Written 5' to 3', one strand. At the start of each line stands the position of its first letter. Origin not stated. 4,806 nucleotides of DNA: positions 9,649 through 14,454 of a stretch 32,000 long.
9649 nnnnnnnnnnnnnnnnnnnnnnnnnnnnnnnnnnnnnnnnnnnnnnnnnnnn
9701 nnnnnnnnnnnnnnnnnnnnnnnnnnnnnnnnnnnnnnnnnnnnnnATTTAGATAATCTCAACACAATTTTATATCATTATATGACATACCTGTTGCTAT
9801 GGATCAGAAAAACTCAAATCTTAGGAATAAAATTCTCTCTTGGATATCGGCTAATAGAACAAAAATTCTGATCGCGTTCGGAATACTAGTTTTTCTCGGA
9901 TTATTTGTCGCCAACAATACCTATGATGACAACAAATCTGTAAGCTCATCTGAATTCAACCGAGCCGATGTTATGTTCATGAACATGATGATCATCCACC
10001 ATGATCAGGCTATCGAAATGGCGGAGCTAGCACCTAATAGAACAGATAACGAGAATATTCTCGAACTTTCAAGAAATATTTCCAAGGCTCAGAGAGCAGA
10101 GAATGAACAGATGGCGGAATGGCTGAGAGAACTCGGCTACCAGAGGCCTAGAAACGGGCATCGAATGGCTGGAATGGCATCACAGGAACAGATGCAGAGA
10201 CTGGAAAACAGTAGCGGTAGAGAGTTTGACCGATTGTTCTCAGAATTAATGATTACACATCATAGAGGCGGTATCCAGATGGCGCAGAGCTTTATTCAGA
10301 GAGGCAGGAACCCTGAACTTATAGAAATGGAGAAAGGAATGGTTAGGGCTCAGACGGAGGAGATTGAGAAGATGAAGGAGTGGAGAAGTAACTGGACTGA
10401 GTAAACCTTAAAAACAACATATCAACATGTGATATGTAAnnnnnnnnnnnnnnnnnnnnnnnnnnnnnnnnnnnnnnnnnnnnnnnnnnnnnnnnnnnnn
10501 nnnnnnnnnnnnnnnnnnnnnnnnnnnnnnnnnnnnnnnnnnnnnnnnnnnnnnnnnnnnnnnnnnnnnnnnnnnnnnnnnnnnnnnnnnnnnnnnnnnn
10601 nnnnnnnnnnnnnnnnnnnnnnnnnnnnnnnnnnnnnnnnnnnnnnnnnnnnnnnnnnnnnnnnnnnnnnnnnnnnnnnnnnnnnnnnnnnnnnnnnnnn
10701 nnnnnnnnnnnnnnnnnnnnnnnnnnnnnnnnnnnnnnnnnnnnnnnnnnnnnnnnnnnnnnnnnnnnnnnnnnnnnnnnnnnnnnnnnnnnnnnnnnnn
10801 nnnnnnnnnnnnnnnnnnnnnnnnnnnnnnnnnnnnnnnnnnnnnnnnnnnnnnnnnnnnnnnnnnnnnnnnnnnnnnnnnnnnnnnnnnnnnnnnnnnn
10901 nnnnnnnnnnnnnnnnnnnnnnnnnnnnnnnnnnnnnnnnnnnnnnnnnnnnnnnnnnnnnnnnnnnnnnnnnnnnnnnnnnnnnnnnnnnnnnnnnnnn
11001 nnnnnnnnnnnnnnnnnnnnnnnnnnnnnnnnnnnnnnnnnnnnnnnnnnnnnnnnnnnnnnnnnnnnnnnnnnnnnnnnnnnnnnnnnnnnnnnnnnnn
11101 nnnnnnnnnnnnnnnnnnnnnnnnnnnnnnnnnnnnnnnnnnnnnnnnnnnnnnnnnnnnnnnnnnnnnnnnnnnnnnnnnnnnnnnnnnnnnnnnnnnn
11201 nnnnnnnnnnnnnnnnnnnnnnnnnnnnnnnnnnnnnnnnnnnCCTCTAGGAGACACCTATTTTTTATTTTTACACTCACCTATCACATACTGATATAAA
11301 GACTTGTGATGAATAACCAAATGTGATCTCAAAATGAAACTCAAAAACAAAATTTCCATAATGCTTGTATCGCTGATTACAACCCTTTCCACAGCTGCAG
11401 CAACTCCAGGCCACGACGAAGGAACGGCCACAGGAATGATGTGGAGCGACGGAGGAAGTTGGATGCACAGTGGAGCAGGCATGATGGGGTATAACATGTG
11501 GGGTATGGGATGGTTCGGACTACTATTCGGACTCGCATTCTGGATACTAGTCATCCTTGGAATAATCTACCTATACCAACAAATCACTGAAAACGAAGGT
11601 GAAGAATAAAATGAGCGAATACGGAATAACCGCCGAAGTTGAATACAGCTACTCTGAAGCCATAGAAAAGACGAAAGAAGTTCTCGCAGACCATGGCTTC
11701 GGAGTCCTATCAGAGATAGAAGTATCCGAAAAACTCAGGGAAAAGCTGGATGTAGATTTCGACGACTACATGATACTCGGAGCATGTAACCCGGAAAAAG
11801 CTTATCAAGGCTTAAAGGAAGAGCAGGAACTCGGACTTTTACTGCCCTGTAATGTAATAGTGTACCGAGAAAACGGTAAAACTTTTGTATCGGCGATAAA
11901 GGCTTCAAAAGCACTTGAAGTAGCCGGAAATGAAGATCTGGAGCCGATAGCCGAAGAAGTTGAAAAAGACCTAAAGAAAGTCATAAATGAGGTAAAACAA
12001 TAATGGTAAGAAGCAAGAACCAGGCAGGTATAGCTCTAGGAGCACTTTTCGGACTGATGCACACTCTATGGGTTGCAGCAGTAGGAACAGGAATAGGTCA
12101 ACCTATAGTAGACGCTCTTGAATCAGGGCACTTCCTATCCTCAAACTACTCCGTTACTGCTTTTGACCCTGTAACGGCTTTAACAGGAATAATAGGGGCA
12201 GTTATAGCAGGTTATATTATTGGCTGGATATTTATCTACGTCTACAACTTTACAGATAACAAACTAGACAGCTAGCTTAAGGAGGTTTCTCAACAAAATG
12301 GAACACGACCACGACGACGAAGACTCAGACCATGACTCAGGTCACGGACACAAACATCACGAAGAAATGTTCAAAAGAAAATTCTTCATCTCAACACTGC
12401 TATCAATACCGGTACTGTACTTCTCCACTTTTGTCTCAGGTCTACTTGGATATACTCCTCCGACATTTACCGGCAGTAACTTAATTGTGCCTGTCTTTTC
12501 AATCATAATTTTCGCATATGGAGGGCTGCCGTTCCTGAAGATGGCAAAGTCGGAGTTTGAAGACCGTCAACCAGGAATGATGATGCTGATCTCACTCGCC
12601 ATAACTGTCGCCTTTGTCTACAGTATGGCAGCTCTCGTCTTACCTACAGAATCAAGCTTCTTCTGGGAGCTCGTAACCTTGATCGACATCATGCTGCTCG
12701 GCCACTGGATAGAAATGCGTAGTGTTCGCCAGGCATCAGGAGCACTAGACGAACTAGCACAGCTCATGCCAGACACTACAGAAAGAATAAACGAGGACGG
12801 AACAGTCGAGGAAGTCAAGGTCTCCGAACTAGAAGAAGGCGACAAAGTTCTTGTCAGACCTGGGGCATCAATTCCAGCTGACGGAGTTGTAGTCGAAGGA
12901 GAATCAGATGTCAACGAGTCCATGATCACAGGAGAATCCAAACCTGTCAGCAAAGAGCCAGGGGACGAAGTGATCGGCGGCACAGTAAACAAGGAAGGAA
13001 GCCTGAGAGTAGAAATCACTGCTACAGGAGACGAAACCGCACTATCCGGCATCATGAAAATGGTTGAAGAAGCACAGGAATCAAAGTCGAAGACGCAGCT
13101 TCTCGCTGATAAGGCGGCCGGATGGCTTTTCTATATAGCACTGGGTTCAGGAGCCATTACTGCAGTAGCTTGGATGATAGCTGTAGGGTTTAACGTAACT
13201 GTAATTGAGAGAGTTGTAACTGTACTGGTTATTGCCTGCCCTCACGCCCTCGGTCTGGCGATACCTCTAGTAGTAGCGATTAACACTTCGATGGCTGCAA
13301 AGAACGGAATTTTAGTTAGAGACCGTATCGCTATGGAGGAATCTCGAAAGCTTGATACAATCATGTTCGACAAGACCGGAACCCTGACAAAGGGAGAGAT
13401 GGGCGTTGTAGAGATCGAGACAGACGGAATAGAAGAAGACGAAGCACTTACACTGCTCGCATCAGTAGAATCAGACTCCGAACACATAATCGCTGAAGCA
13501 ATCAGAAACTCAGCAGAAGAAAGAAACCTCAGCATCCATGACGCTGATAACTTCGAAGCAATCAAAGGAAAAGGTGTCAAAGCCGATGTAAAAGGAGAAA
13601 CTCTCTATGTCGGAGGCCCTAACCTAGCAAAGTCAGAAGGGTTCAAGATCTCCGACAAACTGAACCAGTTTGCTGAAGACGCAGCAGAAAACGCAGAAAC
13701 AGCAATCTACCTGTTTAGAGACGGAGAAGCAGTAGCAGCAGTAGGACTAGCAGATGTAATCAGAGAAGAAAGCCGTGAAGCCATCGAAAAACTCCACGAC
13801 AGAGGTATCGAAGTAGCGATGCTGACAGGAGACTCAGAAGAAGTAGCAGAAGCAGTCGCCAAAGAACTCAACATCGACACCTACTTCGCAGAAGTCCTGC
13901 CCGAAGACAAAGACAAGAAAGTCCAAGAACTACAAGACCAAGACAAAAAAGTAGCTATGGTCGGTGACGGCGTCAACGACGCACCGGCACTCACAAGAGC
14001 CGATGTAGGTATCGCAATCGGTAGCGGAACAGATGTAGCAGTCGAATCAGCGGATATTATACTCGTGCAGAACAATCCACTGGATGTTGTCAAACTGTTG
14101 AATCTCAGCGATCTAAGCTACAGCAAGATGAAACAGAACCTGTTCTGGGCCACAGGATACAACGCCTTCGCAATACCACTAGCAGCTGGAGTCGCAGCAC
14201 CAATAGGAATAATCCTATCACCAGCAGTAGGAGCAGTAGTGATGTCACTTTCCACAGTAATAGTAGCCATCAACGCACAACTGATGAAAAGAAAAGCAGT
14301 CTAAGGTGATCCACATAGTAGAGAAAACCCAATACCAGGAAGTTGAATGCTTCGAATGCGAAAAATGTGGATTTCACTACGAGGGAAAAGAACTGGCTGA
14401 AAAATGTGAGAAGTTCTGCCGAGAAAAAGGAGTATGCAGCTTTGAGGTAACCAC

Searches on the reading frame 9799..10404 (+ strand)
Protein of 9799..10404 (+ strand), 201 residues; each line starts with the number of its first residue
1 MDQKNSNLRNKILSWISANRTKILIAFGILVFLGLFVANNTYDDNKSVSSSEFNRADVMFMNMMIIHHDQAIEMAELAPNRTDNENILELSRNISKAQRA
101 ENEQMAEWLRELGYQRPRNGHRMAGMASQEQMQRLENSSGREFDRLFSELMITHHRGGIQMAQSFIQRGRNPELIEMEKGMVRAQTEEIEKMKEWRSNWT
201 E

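Call 32: search_protein_families(library=ncbifam, proteins=[window:9799-10404:+], max_evalue=0.01)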
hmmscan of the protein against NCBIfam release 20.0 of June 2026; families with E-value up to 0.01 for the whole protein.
window:9799-10404:+ (201 aa): 2 families
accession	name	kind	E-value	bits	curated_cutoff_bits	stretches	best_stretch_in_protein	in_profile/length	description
NF049983.1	CopM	equivalog_domain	4.1e-27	94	90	2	129-195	6-72/73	CopM family metallochaperone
NF009029.0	PRK12365.1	equivalog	0.0042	15.1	1350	1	82-161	543-622/1046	ribonucleoside-diphosphate reductase subunit alpha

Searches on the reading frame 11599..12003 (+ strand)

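Call 75: search_protein_families(library=pfam, proteins=[window:11599-12003:+], max_evalue=0.001)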
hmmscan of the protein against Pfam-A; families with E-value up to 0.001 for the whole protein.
window:11599-12003:+ (134 aa): 1 family
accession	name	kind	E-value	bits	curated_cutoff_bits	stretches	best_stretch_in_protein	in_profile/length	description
PF03625.19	DUF302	-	1.7e-22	79.5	23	1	40-100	1-61/63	Domain of unknown function DUF302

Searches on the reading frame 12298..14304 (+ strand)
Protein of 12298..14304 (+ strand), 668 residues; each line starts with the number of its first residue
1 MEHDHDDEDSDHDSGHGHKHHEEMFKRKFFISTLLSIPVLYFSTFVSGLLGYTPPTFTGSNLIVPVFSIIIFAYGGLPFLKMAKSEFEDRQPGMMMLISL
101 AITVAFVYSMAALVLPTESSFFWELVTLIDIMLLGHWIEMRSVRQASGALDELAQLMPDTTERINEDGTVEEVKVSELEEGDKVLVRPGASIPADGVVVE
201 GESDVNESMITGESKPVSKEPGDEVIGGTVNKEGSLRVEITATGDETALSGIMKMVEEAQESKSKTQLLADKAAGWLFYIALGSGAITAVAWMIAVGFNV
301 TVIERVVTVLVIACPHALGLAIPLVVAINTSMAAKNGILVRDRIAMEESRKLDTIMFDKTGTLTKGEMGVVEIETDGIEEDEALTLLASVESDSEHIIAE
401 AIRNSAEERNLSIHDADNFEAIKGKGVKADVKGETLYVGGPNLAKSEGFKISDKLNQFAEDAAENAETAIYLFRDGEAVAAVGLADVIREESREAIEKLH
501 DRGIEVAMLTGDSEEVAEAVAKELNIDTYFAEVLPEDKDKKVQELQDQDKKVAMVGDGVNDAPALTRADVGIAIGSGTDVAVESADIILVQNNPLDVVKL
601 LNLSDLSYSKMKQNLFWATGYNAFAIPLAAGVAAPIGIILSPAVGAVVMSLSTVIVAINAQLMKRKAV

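Call 75: search_protein_families(library=pfam, proteins=[window:12298-14304:+], max_evalue=0.001)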
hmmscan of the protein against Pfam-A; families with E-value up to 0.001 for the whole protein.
window:12298-14304:+ (668 aa): 5 families
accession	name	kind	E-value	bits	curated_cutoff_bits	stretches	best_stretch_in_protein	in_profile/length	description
PF00122.25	E1-E2_ATPase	-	8.2e-53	179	28.1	1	156-336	2-181/181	E1-E2 ATPase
PF00702.32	Hydrolase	-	4.1e-34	119.1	26.4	1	353-569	2-191/191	haloacid dehalogenase-like hydrolase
PF08282.18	Hydrolase_3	-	5.3e-11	43.2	20.9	1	544-594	198-248/255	haloacid dehalogenase-like hydrolase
PF12710.13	HAD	-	2.7e-08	34.9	27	1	478-565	76-188/189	haloacid dehalogenase-like hydrolase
PF13419.12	HAD_2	-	2.6e-05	24.8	23.8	1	490-570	82-173/178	Haloacid dehalogenase-like hydrolase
